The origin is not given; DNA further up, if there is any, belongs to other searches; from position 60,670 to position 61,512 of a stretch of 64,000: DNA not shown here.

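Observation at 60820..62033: Class I glutamine amidotransferase overlapping a Dph6-type PP-loop ATPase: possible glutamine-dependent diphthine-ammonia ligase (or an atypical split GMP synthase)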

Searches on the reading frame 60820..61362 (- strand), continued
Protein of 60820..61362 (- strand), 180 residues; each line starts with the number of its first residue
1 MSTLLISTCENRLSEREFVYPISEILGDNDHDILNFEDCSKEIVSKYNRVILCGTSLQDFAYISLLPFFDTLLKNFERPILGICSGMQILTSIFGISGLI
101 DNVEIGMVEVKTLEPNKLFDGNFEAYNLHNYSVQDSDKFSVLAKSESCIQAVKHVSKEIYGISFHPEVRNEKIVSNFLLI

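Call 42: predict_structure(alignment_id=A3)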
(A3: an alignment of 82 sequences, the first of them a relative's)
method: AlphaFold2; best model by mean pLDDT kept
length: 421 residues; sequences in the alignment: 82
mean_pLDDT: 94.5   pTM: 0.92
mean pLDDT of the five models: 94.5, 94.4, 93.7, 92.7, 92.4
residues with pLDDT >= 90: 373; 70-90: 43; 50-70: 4; < 50: 1
segments of 3 or more residues with pLDDT < 50: none
pLDDT, mean of each block of 10 residues (from residue 1): 97 98 97 88 89 98 94 94 98 96 95 97 95 96 96 97 97 95 92 97 97 95 91 72 96 94 95 96 96 95 90 97 98 96 96 91 96 96 97 97 96 92 46
secondary structure, 60 per line:
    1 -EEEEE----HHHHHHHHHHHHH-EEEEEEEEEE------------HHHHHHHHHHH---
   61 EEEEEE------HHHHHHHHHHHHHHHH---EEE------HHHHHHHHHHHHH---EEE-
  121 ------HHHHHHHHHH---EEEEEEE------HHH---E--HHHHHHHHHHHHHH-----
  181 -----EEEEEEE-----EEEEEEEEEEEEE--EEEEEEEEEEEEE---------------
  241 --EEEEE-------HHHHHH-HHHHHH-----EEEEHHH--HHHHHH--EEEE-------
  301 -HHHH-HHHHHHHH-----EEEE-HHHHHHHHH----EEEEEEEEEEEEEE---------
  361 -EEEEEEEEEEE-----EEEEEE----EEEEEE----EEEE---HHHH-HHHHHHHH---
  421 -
elements in order: E2-6 H11-23 E25-34 H47-57 E61-66 H73-88 E92-94 H101-113 E117-119 H127-136 E140-146 H162-175 E186-192 E198-210 E213-225 E243-247 H255-260 H262-267 E273-276 H282-287 E290-293 H302-305 H307-314 E320-323 H325-333 E338-351 E362-372 E378-383 E388-393 E398-401 H405-408 H410-417

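Call 45: fold_search(model_id=the predicted structure, library=pdb)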
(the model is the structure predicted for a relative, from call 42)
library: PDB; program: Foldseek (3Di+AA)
matches with E <= 10: 1607; with E <= 0.001: 180
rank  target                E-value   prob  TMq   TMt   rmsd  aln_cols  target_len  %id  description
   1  2d13_A                1.8e-24  1.00  0.49  0.94   1.3       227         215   43  Crystal Structure of PH1257 from Pyrococcus horikoshii OT3 (released 2006-02-12)
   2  3rk1_B                1.2e-22  1.00  0.50  0.93   1.4       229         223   44  'X-ray crystal Structure of the putative N-type ATP pyrophosphatase (PF0828) in complex with ATP from Pyrococcus furio (released 2011-05-11)
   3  3rk1_A                1.4e-22  1.00  0.51  0.95   1.4       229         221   43  'X-ray crystal Structure of the putative N-type ATP pyrophosphatase (PF0828) in complex with ATP from Pyrococcus furio (released 2011-05-11)
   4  2d13_B                7.6e-22  1.00  0.46  0.93   2.2       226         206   41  Crystal Structure of PH1257 from Pyrococcus horikoshii OT3 (released 2006-02-12)
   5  2d13_D                8.1e-22  1.00  0.46  0.95   1.5       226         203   40  Crystal Structure of PH1257 from Pyrococcus horikoshii OT3 (released 2006-02-12)
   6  2d13_C                1.7e-21  1.00  0.48  0.94   1.3       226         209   42  Crystal Structure of PH1257 from Pyrococcus horikoshii OT3 (released 2006-02-12)
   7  3rjz                  5.5e-21  1.00  0.47  0.93   2.2       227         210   38  X-ray crystal structure of the putative n-type atp pyrophosphatase from pyrococcus furiosus, the northeast structural ge (released 2011-05-11)
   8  3rk0                  9.7e-20  1.00  0.47  0.90   3.0       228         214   40  X-ray crystal Structure of the putative N-type ATP pyrophosphatase (PF0828) in complex with AMP from Pyrococcus furiosus (released 2011-05-11)
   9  2a9v_D                1.2e-14  1.00  0.38  0.76   3.7       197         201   22  Crystal structure of a putative gmp synthase subunit a protein (ta0944m) from thermoplasma acidophilum at 2.45 A resol (released 2005-08-02)
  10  2a9v_B                2.4e-14  1.00  0.37  0.77   2.4       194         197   22  Crystal structure of a putative gmp synthase subunit a protein (ta0944m) from thermoplasma acidophilum at 2.45 A resol (released 2005-08-02)
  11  2a9v_A                2.4e-14  1.00  0.38  0.77   3.9       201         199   22  Crystal structure of a putative gmp synthase subunit a protein (ta0944m) from thermoplasma acidophilum at 2.45 A resol (released 2005-08-02)
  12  2a9v_C                4.3e-14  1.00  0.38  0.77   2.5       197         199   22  Crystal structure of a putative gmp synthase subunit a protein (ta0944m) from thermoplasma acidophilum at 2.45 A resol (released 2005-08-02)
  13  7d97_B                2.3e-13  1.00  0.36  0.77   2.8       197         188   25  Crystal structure of N109P mutant of GATase subunit of Methanocaldococcus jannaschii GMP synthetase (released 2021-08-04)
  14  2d7j                  3.3e-13  1.00  0.37  0.79   2.8       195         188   28  Crystal Structure Analysis of Glutamine Amidotransferase from Pyrococcus horikoshii OT3 (released 2006-11-21)
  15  2lxn_MODEL_1_A        3.7e-13  1.00  0.35  0.72   3.4       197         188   27  Solution NMR structure of glutamine amido transferase subunit of gaunosine monophosphate synthetase from Metha (released 2013-06-12)
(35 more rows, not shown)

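Call 46: predict_structure(alignment_id=A4)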
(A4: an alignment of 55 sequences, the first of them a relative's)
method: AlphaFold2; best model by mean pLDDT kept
length: 180 residues; sequences in the alignment: 55
mean_pLDDT: 90.4   pTM: 0.90
mean pLDDT of the five models: 90.4, 89.3, 86.9, 85.7, 85.2
residues with pLDDT >= 90: 126; 70-90: 48; 50-70: 6; < 50: 0
segments of 3 or more residues with pLDDT < 50: none
pLDDT, mean of each block of 10 residues (from residue 1): 90 83 88 94 96 78 89 95 94 82 86 96 90 89 94 97 92 95
secondary structure, 60 per line:
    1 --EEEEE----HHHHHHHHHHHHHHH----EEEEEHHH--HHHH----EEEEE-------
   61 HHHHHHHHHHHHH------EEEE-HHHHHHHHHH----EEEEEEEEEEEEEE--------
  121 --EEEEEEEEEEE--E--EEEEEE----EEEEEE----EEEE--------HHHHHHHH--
elements in order: E3-7 H12-26 E31-35 H41-44 E49-53 H61-73 E80-83 H85-94 E99-112 E123-133 E139-144 E149-154 E159-162 H171-178

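Call 66: search_protein_families(library=pfam, proteins=[P0496, P0470, P0472, P0482], max_evalue=0.00001)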
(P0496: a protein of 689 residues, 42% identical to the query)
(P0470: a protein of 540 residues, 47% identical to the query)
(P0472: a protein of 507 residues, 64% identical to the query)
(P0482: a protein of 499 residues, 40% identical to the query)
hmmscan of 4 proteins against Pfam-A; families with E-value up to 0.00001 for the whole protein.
P0496 (689 aa): 9 families
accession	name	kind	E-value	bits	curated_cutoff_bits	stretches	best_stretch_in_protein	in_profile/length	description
PF01902.24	Diphthami_syn_2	-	5.1e-58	196.6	23.2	1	1-222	1-217/219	Diphthamide synthase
PF13649.12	Methyltransf_25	-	5e-15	56.4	27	1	467-560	2-97/97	Methyltransferase domain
PF08241.18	Methyltransf_11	-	1.3e-14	55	21.2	1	468-564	2-95/95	Methyltransferase domain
PF00117.34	GATase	-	4.6e-14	53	22.8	1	259-408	9-178/190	Glutamine amidotransferase class-I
PF08242.18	Methyltransf_12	-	6e-13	49.8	30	1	468-562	2-98/98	Methyltransferase domain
PF13847.12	Methyltransf_31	-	7.7e-13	48.8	27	1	461-565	2-110/145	Methyltransferase domain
PF01209.24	Ubie_methyltran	-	2.4e-09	37.4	20.1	1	451-563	36-150/233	ubiE/COQ5 methyltransferase family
PF13489.12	Methyltransf_23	-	7.7e-09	35.9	27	1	452-622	11-161/164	Methyltransferase domain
PF05175.20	MTS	-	3.2e-06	27.3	23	1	462-542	31-111/170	Methyltransferase small domain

P0470 (540 aa): 2 families
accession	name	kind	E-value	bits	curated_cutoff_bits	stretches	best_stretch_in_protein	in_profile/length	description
PF01902.24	Diphthami_syn_2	-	1.8e-65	221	23.2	1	1-218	1-214/219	Diphthamide synthase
PF00117.34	GATase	-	7.3e-14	52.3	22.8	1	306-359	40-93/190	Glutamine amidotransferase class-I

P0472 (507 aa): 2 families
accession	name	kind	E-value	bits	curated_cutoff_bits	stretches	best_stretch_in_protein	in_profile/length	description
PF01902.24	Diphthami_syn_2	-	1.1e-64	218.4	23.2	1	1-222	1-218/219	Diphthamide synthase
PF00117.34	GATase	-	5.9e-17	62.4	22.8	1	335-489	9-175/190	Glutamine amidotransferase class-I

P0482 (499 aa): 4 families
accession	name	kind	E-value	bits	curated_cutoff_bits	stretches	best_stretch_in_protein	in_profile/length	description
PF01902.24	Diphthami_syn_2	-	6.3e-64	215.9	23.2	1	1-220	1-216/219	Diphthamide synthase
PF00117.34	GATase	-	6.8e-15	55.7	22.8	1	293-489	17-176/190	Glutamine amidotransferase class-I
PF07722.19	Peptidase_C26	-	7.9e-09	36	20.5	1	336-444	83-196/219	Peptidase C26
PF07685.20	GATase_3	-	1.8e-07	31.4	27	1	317-439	34-158/196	CobB/CobQ-like glutamine amidotransferase domain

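Call 67: find_encoding_contigs(protein=P0430, flank=8000, max_places=2)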
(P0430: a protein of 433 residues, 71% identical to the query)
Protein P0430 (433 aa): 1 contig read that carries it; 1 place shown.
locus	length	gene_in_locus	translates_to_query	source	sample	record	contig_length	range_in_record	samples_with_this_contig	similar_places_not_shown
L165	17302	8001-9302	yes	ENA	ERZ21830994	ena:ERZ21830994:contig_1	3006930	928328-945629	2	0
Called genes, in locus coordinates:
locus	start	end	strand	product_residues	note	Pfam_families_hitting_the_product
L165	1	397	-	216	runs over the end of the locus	PF02163:Peptidase_M50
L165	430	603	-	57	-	-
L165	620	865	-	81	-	-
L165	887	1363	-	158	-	PF02915:Rubrerythrin, PF21349:RUBY_RBDX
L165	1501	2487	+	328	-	PF00005:ABC_tran, PF13304:AAA_21 (faint), PF13732:DrrA1-3_C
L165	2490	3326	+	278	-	PF01061:ABC2_membrane, PF12698:ABC2_membrane_3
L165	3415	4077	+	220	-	PF02525:Flavodoxin_2, PF03358:FMN_red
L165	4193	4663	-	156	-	-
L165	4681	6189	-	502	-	PF13174:TPR_6 (faint), PF07719:TPR_2 (faint), PF13181:TPR_8 (faint), PF14559:TPR_19 (faint), PF00515:TPR_1 (faint), PF12895:ANAPC3, PF13414:TPR_11 (weak), PF13432:TPR_16 (weak), +8 more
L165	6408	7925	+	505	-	PF01656:CbiA, PF13500:AAA_26, PF07685:GATase_3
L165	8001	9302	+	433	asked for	PF01902:Diphthami_syn_2_N, PF28410:Diphthami_syn_2_C, PF00117:GATase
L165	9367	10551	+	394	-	PF00682:HMGL-like, PF22617:HCS_D2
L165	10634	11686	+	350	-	PF00483:NTP_transferase, PF12804:NTP_transf_3 (faint), PF24894:Hexapep_GlmU (faint), PF25084:LbH_EIF2B (weak), PF00132:Hexapep (faint), PF25087:GMPPB_C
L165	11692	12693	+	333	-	PF01073:3Beta_HSD, PF01370:Epimerase, PF02719:Polysacc_synt_2, PF04321:RmlD_sub_bind, PF07993:NAD_binding_4, PF16363:GDP_Man_Dehyd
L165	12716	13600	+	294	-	PF01073:3Beta_HSD (weak), PF01370:Epimerase, PF02719:Polysacc_synt_2, PF04321:RmlD_sub_bind, PF16363:GDP_Man_Dehyd, PF07993:NAD_binding_4 (weak)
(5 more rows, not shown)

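Call 68: search_protein_families(library=ncbifam, proteins=[P0430, P0358, P0276, P0253, L033:5291-5968:+, L027:5324-5995:+, L064:5294-5971:+, L082:4943-5620:+], max_evalue=1e-10)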
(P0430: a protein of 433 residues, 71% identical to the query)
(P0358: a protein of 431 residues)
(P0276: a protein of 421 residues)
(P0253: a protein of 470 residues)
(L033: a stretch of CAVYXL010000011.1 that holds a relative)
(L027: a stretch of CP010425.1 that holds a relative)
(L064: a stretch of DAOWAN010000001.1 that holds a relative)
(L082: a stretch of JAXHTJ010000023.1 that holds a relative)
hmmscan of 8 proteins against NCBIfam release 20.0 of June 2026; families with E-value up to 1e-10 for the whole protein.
P0430 (433 aa): 4 families
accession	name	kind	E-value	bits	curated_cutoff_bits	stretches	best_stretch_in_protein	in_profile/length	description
TIGR03679.1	Dph6_archaeal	equivalog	4.6e-83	277.8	197.3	1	5-221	2-218/218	diphthine--ammonia ligase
NF001975.0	PRK00758.1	equivalog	8.1e-16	58.2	198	1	300-423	42-167/185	GMP synthase subunit A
TIGR00888.1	guaA_Nterm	equivalog_domain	7.1e-15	54.9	172.15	1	274-423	15-169/188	glutamine-hydrolyzing GMP synthase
NF052346.1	PAB0415_fam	hypoth_equivalog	2.8e-14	53.3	250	1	6-205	3-192/205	PAB0415 family putative ATP pyrophosphatase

P0358 (431 aa): 6 families
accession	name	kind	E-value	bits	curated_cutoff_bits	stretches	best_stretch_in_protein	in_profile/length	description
TIGR03679.1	Dph6_archaeal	equivalog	8.1e-80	267.2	197.3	1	5-221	2-218/218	diphthine--ammonia ligase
NF001975.0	PRK00758.1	equivalog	6.5e-20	71.5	198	1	267-420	13-166/185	GMP synthase subunit A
TIGR00888.1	guaA_Nterm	equivalog_domain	4.4e-19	68.6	172.15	1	271-420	14-168/188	glutamine-hydrolyzing GMP synthase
NF000848.1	PRK00074.1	equivalog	3.1e-14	52.5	400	1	275-420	18-171/512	glutamine-hydrolyzing GMP synthase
NF052346.1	PAB0415_fam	hypoth_equivalog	1.7e-13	50.8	250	1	6-205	3-192/205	PAB0415 family putative ATP pyrophosphatase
NF005072.0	PRK06490.1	equivalog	1e-11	44.3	339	1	274-422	33-190/251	glutamine amidotransferase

P0276 (421 aa): 8 families
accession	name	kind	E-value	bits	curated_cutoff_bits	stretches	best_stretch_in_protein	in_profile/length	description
TIGR03679.1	Dph6_archaeal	equivalog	4.7e-86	287.6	197.3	1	5-221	2-218/218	diphthine--ammonia ligase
NF001975.0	PRK00758.1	equivalog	9.6e-28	97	198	1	279-409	34-167/185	GMP synthase subunit A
TIGR00888.1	guaA_Nterm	equivalog_domain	1.8e-24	86.2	172.15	1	282-410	34-170/188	glutamine-hydrolyzing GMP synthase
NF052346.1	PAB0415_fam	hypoth_equivalog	2.1e-20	73.4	250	1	6-205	3-192/205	PAB0415 family putative ATP pyrophosphatase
NF000848.1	PRK00074.1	equivalog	2.8e-19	69.1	400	1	282-410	34-173/512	glutamine-hydrolyzing GMP synthase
NF052347.1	TTX_0299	hypoth_equivalog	4.2e-14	52.6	250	1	6-206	3-188/200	TTX_0299 family putative ATP pyrophosphatase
NF045546.1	GCDPHdlase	equivalog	1e-12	48.6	250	1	257-409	35-183/198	gamma-glutamyl-CDP-amidate hydrolase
NF011201.0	PRK14607.1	equivalog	7.3e-11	41.4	670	1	287-408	44-173/534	bifunctional anthranilate synthase component II/anthranilate phosphoribosyltransferase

P0253 (470 aa): 6 families
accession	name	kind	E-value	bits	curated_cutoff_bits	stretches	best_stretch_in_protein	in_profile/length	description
TIGR03679.1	Dph6_archaeal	equivalog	6.9e-80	267.4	197.3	1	5-221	2-217/218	diphthine--ammonia ligase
TIGR00888.1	guaA_Nterm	equivalog_domain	6e-20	71.4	172.15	1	304-465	9-175/188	glutamine-hydrolyzing GMP synthase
NF001975.0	PRK00758.1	equivalog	3.2e-17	62.7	198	1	321-466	31-178/185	GMP synthase subunit A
NF052346.1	PAB0415_fam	hypoth_equivalog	5.5e-16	58.9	250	1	6-209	3-195/205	PAB0415 family putative ATP pyrophosphatase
NF000848.1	PRK00074.1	equivalog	3.1e-14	52.4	400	1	305-465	10-178/512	glutamine-hydrolyzing GMP synthase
NF005072.0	PRK06490.1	equivalog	2.2e-11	43.2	339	1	350-461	75-191/251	glutamine amidotransferase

L033:5291-5968:+ (226 aa): 3 families
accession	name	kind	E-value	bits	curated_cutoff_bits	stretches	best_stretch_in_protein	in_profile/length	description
TIGR03679.1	Dph6_archaeal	equivalog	2.7e-83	278.5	197.3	1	5-221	2-218/218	diphthine--ammonia ligase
NF052346.1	PAB0415_fam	hypoth_equivalog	8.9e-16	58.2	250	1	6-203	3-190/205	PAB0415 family putative ATP pyrophosphatase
NF052347.1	TTX_0299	hypoth_equivalog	3.2e-13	49.7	250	1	6-203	3-185/200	TTX_0299 family putative ATP pyrophosphatase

L027:5324-5995:+ (224 aa): 3 families
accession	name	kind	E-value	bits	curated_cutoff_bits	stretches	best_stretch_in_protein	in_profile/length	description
TIGR03679.1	Dph6_archaeal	equivalog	6.8e-85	283.8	197.3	1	6-221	3-218/218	diphthine--ammonia ligase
NF052346.1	PAB0415_fam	hypoth_equivalog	1.4e-18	67.4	250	1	6-207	3-194/205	PAB0415 family putative ATP pyrophosphatase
NF052347.1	TTX_0299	hypoth_equivalog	6.2e-16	58.6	250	1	6-208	3-190/200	TTX_0299 family putative ATP pyrophosphatase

L064:5294-5971:+ (226 aa): 3 families
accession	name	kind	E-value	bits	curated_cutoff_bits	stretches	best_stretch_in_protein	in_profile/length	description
TIGR03679.1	Dph6_archaeal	equivalog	2e-86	288.8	197.3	1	5-221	2-218/218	diphthine--ammonia ligase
NF052346.1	PAB0415_fam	hypoth_equivalog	4e-20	72.4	250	1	6-203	3-190/205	PAB0415 family putative ATP pyrophosphatase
NF052347.1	TTX_0299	hypoth_equivalog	2e-14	53.6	250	1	6-203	3-185/200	TTX_0299 family putative ATP pyrophosphatase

L082:4943-5620:+ (226 aa): 3 families
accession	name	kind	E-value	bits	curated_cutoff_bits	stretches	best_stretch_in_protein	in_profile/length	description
TIGR03679.1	Dph6_archaeal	equivalog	1.9e-84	282.3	197.3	1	5-221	2-218/218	diphthine--ammonia ligase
NF052346.1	PAB0415_fam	hypoth_equivalog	7.2e-16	58.5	250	1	5-207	2-194/205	PAB0415 family putative ATP pyrophosphatase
NF052347.1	TTX_0299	hypoth_equivalog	5.9e-12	45.6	250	1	5-208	2-190/200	TTX_0299 family putative ATP pyrophosphatase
